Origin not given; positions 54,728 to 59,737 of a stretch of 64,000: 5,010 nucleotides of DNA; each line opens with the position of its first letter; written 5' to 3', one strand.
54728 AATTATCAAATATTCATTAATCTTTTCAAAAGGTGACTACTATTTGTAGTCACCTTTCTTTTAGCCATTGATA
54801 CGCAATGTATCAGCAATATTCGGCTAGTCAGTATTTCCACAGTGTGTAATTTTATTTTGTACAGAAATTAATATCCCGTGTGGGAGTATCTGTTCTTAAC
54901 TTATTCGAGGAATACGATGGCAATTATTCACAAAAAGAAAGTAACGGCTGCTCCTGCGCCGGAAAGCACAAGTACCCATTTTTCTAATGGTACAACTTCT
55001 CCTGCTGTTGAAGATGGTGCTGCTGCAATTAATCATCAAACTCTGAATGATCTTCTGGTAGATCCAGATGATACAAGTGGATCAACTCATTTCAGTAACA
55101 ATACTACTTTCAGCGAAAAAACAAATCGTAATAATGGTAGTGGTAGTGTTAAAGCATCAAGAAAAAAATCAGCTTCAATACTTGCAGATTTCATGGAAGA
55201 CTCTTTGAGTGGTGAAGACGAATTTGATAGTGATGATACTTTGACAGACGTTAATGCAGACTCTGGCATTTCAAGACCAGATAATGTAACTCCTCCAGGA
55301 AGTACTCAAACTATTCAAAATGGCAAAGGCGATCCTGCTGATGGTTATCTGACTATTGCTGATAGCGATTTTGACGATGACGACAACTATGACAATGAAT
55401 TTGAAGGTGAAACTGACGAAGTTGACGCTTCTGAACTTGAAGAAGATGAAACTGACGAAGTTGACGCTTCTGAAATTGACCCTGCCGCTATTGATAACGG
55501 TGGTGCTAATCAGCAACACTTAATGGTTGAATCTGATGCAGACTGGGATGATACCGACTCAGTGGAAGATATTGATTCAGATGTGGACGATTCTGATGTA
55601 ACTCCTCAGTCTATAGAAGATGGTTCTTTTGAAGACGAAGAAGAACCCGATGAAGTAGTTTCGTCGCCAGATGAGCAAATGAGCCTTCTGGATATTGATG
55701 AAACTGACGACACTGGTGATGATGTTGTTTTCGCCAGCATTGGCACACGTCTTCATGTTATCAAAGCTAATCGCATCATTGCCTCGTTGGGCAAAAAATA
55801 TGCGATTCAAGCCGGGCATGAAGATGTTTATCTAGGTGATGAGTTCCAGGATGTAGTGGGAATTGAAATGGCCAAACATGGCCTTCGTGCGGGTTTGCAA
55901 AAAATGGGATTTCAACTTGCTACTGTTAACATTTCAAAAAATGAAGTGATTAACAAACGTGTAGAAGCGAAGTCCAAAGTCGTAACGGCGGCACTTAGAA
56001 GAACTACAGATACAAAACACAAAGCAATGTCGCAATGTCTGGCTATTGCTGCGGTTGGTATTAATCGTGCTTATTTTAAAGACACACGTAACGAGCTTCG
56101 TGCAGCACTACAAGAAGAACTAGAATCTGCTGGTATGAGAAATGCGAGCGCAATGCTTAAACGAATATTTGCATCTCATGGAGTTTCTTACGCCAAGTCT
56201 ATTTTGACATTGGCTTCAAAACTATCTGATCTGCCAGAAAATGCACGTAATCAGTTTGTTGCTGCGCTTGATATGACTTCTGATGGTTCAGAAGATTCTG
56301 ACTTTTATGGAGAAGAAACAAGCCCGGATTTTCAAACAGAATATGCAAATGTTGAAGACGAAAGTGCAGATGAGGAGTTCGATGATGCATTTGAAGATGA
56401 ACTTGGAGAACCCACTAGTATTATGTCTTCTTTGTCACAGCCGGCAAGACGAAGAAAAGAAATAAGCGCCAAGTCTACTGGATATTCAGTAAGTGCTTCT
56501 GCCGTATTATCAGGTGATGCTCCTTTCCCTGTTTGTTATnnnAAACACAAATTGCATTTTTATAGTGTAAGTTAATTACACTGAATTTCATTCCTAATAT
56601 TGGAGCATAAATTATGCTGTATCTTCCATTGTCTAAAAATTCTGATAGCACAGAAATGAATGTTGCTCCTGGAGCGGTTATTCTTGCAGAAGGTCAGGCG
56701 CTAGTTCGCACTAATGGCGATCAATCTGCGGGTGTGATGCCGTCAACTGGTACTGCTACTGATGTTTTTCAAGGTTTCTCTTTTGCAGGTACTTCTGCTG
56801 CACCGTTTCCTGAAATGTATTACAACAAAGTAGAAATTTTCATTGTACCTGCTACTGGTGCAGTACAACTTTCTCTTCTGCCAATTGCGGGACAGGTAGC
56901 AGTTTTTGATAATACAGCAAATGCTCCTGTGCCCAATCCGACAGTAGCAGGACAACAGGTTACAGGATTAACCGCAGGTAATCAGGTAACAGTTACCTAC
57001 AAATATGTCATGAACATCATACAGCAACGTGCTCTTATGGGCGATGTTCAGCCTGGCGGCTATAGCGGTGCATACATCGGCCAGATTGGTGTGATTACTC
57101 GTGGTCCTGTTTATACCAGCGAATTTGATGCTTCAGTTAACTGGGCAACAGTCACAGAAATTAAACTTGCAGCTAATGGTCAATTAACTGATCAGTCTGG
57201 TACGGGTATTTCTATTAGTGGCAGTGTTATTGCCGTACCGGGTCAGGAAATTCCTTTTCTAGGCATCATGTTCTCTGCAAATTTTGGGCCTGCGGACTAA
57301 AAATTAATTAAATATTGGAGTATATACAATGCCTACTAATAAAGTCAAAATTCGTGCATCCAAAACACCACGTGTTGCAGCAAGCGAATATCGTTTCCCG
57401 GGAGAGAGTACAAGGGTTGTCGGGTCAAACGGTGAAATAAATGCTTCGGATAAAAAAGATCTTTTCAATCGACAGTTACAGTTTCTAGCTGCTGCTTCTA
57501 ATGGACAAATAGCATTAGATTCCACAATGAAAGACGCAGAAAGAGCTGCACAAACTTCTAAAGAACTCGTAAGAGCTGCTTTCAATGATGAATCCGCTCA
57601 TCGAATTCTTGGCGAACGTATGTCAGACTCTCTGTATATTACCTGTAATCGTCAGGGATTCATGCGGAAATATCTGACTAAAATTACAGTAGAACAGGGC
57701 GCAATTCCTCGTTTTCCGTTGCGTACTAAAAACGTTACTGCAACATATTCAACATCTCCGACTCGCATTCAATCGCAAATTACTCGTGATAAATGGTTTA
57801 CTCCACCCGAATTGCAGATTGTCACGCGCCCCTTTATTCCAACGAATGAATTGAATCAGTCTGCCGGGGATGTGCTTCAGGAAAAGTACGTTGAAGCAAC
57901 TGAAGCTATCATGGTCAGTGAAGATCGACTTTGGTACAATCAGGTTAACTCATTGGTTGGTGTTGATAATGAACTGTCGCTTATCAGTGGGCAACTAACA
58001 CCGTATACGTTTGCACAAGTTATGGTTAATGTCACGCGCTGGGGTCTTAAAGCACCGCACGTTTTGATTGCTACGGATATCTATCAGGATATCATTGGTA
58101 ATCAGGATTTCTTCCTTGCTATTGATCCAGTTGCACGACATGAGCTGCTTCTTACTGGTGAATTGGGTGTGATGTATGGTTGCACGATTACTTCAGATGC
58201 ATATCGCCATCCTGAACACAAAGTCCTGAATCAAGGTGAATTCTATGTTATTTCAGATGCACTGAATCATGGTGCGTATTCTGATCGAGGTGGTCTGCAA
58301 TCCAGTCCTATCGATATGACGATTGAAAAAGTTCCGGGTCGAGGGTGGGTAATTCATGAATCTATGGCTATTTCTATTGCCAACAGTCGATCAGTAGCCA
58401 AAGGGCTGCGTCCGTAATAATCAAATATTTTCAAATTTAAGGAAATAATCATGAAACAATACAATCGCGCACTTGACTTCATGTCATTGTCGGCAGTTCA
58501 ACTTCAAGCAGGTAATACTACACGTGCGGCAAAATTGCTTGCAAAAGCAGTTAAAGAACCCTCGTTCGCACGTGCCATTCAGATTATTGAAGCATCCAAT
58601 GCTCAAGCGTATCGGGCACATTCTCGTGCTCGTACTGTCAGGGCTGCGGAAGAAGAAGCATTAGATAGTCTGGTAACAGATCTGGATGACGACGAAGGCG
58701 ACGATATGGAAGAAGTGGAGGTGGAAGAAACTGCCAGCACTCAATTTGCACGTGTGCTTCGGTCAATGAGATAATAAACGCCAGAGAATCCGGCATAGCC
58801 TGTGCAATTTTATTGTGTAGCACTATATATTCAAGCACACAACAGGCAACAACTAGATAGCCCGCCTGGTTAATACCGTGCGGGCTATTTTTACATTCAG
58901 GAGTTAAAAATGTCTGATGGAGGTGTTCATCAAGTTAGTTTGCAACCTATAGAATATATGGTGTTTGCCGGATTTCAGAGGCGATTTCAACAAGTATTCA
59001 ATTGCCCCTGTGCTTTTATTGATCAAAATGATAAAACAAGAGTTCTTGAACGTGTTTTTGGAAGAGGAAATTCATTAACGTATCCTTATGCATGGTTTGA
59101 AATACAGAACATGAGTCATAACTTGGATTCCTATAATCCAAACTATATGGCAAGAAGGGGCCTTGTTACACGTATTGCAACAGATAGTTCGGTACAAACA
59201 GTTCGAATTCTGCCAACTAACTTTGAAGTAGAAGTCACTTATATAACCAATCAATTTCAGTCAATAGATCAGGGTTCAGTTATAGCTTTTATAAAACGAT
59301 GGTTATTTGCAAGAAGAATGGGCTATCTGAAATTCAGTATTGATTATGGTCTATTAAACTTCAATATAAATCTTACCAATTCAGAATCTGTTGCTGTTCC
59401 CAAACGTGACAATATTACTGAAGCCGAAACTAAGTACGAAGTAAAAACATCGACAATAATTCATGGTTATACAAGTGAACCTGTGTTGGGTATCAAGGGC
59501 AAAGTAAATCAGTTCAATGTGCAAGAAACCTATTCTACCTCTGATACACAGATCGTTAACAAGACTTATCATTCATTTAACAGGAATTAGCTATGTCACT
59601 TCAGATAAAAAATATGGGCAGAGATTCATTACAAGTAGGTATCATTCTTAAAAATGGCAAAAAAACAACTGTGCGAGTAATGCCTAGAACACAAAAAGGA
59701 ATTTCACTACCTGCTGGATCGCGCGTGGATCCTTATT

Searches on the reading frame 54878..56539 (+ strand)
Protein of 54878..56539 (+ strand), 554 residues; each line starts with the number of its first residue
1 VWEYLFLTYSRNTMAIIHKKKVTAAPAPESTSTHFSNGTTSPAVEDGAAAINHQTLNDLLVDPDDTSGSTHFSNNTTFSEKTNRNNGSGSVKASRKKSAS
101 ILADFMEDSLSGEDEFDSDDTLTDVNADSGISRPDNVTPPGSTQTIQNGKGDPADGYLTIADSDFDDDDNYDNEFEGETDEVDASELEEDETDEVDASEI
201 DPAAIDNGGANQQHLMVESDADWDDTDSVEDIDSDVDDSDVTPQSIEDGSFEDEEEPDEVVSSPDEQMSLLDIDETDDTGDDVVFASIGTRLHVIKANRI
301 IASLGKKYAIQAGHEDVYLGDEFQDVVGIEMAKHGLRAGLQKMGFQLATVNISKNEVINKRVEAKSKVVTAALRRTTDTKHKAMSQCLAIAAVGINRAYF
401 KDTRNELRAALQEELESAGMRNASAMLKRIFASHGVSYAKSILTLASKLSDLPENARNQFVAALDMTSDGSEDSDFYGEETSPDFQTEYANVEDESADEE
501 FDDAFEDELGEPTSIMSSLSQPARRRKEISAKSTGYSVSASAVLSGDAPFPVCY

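Call 5: search_protein_families(library=phrogs, max_evalue=1, proteins=[window:54878-56539:+])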
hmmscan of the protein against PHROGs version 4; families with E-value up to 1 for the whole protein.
window:54878-56539:+ (554 aa): 1 family
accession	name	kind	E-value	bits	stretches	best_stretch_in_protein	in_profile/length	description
phrog_20988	-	other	6.6e-14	52.4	1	96-467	274-597/652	ATPase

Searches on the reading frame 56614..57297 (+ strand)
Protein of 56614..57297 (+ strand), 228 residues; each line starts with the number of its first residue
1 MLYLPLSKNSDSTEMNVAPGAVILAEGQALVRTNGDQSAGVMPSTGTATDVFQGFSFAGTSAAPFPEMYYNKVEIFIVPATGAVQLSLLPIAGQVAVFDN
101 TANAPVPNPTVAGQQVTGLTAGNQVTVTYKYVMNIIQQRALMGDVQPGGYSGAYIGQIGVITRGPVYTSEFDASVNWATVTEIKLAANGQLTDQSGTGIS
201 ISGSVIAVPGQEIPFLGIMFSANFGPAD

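Call 5: search_protein_families(library=phrogs, max_evalue=1, proteins=[window:56614-57297:+])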
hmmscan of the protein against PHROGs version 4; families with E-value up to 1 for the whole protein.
window:56614-57297:+ (228 aa): 2 families
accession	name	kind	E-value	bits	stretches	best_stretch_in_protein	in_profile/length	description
phrog_16710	-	head and packaging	1.2e-59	202.6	1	3-224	3-232/234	virion structural protein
phrog_2729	-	head and packaging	0.014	15.7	1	72-134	93-164/252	virion structural protein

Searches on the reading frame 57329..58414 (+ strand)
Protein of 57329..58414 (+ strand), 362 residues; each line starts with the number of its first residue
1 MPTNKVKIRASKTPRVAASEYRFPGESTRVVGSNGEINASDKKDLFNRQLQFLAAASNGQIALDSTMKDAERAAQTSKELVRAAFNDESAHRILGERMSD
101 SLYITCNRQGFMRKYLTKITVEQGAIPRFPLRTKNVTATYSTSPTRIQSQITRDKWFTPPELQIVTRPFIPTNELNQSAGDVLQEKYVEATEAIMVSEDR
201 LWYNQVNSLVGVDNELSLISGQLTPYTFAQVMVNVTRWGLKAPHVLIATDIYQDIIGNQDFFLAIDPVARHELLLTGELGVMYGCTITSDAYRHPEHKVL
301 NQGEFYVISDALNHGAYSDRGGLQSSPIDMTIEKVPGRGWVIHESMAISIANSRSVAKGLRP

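Call 5: search_protein_families(library=phrogs, max_evalue=1, proteins=[window:57329-58414:+])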
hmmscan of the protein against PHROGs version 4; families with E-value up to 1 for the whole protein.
window:57329-58414:+ (362 aa): 1 family
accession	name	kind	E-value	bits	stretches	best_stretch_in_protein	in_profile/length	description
phrog_2522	-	head and packaging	3.7e-97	326.3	1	31-361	7-317/318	major head protein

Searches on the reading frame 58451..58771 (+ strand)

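Call 5: search_protein_families(library=phrogs, max_evalue=1, proteins=[window:58451-58771:+])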
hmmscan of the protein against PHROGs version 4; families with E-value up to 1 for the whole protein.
window:58451-58771:+ (107 aa): 2 families
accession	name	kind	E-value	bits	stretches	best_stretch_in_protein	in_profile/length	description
phrog_21067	-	unknown function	0.27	12.9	1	66-96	17-47/72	-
phrog_33087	-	unknown function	0.38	12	1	62-90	15-43/53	-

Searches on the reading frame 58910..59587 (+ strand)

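Call 5: search_protein_families(library=phrogs, max_evalue=1, proteins=[window:58910-59587:+])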
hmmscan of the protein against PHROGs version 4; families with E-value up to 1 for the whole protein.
window:58910-59587:+ (226 aa): 1 family
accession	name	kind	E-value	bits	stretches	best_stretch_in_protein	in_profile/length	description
phrog_17324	-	unknown function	1.7e-47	162.6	1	11-206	15-205/232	-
